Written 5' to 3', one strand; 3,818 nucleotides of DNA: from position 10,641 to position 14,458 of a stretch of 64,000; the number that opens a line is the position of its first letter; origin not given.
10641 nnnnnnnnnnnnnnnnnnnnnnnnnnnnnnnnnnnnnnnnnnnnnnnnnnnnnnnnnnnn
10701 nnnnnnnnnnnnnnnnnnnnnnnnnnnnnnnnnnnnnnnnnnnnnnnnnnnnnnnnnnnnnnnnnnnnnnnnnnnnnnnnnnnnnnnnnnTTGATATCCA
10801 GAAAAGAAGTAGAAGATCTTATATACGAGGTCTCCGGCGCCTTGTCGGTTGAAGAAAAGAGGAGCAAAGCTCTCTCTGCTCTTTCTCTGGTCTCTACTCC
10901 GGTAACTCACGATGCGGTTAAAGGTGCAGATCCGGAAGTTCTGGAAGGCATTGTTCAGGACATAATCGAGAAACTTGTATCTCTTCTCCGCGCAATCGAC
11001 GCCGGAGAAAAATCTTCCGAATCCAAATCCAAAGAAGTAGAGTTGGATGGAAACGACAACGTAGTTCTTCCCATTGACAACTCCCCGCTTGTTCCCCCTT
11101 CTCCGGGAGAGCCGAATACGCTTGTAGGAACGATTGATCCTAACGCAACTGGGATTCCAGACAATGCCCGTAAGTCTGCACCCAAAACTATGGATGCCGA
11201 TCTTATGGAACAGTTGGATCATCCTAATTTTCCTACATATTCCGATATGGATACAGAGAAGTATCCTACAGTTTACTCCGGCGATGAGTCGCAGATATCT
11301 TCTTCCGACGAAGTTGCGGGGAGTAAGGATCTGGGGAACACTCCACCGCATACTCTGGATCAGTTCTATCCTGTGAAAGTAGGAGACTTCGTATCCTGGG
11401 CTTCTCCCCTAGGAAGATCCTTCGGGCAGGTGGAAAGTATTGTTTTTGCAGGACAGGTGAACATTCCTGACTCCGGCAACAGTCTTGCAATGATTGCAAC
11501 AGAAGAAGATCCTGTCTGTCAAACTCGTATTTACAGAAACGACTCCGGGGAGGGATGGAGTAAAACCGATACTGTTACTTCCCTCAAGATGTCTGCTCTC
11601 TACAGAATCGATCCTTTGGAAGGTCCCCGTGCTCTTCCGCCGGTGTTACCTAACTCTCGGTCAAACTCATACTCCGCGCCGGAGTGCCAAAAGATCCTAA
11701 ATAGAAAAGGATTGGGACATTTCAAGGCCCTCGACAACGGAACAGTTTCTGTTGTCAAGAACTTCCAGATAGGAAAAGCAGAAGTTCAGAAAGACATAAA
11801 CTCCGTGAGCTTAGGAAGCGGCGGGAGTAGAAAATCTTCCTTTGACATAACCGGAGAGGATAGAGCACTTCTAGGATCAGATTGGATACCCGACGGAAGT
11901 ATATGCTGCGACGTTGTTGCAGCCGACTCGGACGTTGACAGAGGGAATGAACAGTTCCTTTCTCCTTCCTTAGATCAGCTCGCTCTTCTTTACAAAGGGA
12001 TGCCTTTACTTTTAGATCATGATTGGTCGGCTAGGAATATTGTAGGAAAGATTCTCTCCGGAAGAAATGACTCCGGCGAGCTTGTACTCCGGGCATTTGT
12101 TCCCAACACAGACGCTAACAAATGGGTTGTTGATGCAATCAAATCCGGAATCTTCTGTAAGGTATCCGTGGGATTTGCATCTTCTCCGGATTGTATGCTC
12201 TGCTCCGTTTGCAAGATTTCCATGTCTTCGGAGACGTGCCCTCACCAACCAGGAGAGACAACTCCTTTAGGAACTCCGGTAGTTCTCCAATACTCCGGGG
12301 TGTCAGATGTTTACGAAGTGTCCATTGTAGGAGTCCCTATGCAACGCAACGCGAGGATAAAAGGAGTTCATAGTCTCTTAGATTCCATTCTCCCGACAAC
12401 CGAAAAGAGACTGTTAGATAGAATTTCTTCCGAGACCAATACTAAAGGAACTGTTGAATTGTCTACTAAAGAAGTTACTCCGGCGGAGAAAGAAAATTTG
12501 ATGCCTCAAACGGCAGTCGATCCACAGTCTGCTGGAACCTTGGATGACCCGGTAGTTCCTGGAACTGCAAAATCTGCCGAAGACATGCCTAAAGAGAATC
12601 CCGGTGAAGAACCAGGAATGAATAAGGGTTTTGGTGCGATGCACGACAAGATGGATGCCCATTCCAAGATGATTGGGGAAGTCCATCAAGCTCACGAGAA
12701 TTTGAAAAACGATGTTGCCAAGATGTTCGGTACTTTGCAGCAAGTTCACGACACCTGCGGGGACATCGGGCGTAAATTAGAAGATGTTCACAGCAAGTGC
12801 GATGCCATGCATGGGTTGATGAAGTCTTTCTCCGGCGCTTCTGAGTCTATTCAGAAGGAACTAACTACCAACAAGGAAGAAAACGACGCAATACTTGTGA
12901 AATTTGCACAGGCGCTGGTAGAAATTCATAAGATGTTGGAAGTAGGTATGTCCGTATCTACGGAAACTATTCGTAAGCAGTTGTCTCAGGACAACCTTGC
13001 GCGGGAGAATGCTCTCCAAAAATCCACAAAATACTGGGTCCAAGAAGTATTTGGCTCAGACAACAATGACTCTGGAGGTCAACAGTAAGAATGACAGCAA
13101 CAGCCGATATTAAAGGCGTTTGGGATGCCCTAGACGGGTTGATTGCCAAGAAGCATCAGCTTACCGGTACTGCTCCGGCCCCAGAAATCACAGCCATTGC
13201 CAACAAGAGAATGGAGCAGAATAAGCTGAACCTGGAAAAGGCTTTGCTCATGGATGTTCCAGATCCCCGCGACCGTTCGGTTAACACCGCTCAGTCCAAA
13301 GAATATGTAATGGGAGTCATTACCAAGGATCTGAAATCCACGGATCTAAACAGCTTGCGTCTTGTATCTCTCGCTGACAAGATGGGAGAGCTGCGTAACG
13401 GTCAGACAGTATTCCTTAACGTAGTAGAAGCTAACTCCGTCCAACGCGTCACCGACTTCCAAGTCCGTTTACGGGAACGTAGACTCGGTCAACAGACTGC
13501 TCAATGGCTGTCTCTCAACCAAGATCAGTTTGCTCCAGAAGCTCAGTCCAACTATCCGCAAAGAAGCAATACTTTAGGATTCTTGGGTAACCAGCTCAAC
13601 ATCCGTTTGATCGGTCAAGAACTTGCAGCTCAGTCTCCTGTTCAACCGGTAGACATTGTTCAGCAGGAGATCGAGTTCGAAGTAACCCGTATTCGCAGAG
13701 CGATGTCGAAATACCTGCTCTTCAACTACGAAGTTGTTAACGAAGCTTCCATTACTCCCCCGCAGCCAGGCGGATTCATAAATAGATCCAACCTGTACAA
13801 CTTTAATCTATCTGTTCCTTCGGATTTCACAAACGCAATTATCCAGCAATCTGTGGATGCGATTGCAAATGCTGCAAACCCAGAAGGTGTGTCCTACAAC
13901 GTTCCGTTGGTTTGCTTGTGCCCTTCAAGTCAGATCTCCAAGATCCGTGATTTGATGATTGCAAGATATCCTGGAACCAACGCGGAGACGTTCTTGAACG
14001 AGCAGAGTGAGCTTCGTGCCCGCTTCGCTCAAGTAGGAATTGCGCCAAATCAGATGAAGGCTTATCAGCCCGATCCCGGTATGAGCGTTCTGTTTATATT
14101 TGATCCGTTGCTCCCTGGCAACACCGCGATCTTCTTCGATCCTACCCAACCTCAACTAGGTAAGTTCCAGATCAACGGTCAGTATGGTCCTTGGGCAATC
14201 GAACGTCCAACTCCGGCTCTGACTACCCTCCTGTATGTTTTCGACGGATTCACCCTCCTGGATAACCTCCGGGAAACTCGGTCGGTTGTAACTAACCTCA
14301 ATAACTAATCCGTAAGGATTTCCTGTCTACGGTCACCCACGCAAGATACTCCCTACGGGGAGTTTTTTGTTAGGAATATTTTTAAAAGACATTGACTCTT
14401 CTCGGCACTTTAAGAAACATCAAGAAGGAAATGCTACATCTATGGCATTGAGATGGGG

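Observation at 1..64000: Asymmetric 8-mer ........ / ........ is iterated about 70 times across the element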

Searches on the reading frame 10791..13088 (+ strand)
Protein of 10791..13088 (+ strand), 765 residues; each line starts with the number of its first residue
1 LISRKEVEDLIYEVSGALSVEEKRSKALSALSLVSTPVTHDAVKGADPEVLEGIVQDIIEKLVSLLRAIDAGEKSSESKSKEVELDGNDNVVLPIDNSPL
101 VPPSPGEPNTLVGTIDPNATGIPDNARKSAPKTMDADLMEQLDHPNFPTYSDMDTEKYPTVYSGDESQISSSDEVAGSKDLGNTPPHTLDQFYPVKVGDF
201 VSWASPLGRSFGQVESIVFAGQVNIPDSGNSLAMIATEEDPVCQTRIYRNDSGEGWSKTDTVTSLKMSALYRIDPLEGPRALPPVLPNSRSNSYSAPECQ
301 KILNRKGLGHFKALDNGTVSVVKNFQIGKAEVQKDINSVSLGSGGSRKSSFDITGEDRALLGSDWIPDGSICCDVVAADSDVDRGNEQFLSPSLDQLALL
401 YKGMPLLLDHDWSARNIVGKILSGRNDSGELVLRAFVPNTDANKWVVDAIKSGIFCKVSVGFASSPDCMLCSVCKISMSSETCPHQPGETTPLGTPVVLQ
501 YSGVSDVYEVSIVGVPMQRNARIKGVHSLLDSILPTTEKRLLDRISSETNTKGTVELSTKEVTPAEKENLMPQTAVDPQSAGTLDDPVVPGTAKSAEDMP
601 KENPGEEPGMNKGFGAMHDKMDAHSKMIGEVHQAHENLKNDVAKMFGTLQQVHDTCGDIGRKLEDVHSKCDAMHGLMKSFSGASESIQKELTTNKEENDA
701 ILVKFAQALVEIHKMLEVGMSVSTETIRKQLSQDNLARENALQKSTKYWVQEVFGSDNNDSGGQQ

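Call 7: search_protein_families(library=pfam, proteins=[window:10791-13088:+], max_evalue=0.01)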
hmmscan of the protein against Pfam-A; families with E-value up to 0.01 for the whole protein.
window:10791-13088:+ (765 aa): 1 family
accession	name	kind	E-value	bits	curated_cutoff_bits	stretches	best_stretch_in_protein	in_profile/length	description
PF04586.22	Peptidase_S78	-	0.0021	18.6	21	0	382-465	30-115/165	Caudovirus prohead serine protease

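Call 8: search_protein_families(library=phrogs, proteins=[window:10791-13088:+], max_evalue=0.001)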
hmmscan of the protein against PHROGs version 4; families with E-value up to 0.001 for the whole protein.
window:10791-13088:+ (765 aa): 4 families
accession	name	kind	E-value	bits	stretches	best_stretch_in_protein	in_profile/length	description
phrog_16951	-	unknown function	2.8e-23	83.5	1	375-523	41-198/312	-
phrog_617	-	head and packaging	7.8e-09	35.9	1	400-463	57-121/626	major head protein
phrog_80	-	head and packaging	5.7e-08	33.4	1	404-541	274-393/607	head maturation protease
phrog_4523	-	head and packaging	3.3e-05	23.8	1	397-595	65-203/644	major head and protease protein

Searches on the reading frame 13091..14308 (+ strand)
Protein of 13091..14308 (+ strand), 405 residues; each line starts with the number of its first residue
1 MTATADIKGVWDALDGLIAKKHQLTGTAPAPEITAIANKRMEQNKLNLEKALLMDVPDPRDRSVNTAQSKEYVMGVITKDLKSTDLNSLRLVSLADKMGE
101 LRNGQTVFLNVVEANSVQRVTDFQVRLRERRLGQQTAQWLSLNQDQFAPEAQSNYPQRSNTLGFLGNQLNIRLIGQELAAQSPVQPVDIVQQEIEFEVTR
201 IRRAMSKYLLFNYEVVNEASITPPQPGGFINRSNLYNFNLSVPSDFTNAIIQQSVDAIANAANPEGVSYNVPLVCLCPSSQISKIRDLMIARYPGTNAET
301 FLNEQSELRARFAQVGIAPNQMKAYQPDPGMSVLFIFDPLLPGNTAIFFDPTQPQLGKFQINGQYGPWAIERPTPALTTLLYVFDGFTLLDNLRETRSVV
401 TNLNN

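Call 7: search_protein_families(library=pfam, proteins=[window:13091-14308:+], max_evalue=0.01)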
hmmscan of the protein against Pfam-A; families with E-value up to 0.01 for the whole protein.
window:13091-14308:+ (405 aa): 0 families

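Call 8: search_protein_families(library=phrogs, proteins=[window:13091-14308:+], max_evalue=0.001)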
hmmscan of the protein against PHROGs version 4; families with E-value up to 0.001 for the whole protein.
window:13091-14308:+ (405 aa): 0 families

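Call 38: search_dna_similar(query=window:13091-14308:+, collection=phages, mode=protein, max_evalue=0.001, max_rows=25)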
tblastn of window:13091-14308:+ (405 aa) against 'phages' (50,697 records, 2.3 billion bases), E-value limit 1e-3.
No match.
